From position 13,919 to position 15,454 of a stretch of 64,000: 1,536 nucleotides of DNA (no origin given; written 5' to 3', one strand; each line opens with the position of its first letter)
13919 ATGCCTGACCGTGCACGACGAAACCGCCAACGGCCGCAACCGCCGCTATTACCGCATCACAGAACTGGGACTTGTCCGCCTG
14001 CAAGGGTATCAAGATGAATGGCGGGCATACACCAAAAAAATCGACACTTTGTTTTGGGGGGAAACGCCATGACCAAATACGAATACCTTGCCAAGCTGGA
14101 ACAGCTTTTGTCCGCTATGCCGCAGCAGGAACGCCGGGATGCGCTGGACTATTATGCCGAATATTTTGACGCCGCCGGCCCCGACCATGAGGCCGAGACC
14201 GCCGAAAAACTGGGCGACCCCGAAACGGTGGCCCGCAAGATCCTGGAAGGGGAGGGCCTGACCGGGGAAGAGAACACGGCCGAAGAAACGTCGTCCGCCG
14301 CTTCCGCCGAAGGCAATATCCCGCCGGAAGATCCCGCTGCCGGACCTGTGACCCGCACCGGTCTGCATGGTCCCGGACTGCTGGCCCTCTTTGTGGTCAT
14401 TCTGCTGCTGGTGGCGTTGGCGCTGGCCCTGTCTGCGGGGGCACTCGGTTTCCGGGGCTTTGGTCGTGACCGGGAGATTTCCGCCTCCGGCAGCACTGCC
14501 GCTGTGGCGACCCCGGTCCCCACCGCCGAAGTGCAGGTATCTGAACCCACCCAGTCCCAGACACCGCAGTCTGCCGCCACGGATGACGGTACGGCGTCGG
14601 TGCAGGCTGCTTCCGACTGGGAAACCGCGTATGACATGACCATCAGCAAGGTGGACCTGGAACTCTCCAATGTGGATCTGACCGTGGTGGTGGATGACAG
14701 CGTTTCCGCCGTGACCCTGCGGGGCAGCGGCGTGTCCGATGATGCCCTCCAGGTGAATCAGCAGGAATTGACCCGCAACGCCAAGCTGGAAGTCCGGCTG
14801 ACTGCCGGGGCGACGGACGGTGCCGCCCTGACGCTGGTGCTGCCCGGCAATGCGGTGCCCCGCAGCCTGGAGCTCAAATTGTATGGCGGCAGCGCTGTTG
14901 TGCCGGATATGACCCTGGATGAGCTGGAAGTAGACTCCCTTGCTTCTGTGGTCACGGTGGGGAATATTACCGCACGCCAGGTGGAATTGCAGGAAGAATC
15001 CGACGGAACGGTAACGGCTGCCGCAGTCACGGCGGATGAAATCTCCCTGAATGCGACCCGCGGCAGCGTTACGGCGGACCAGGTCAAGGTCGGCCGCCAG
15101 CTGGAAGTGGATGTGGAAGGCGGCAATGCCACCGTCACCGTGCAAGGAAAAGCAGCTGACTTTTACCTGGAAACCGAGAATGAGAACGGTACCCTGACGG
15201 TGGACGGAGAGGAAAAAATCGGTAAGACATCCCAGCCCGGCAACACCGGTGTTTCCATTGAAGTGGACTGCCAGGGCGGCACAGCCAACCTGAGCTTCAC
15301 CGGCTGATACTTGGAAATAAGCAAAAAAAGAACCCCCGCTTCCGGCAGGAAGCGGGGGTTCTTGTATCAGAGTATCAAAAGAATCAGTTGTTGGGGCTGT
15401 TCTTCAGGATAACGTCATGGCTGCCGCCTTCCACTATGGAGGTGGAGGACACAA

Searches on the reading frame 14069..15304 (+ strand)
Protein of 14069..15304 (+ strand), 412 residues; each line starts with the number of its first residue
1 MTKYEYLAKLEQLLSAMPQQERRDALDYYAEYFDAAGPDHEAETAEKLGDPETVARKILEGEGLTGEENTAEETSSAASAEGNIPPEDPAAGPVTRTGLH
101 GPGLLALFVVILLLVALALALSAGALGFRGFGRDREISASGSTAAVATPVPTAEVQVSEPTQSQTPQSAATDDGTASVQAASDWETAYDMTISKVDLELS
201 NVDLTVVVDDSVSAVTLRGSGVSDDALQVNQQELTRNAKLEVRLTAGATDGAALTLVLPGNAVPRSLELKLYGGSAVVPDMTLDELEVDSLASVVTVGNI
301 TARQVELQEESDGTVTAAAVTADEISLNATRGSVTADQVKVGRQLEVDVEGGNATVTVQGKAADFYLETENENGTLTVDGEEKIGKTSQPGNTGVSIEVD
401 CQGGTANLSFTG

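Call 45: search_protein_families(library=pfam, proteins=[window:14069-15304:+])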
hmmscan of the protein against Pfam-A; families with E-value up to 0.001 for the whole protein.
window:14069-15304:+ (412 aa): 3 families
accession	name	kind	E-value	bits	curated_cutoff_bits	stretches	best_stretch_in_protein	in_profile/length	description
PF22564.2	HAAS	-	6.4e-12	46.1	27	1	5-56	1-54/55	HAAS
PF10988.14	DUF2807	-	9.8e-06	25.9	24.2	0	337-397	3-62/181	Putative auto-transporter adhesin, head GIN domain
PF13349.12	DUF4097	-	6.6e-05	22.8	22.9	1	267-380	101-212/247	Toastrack DUF4097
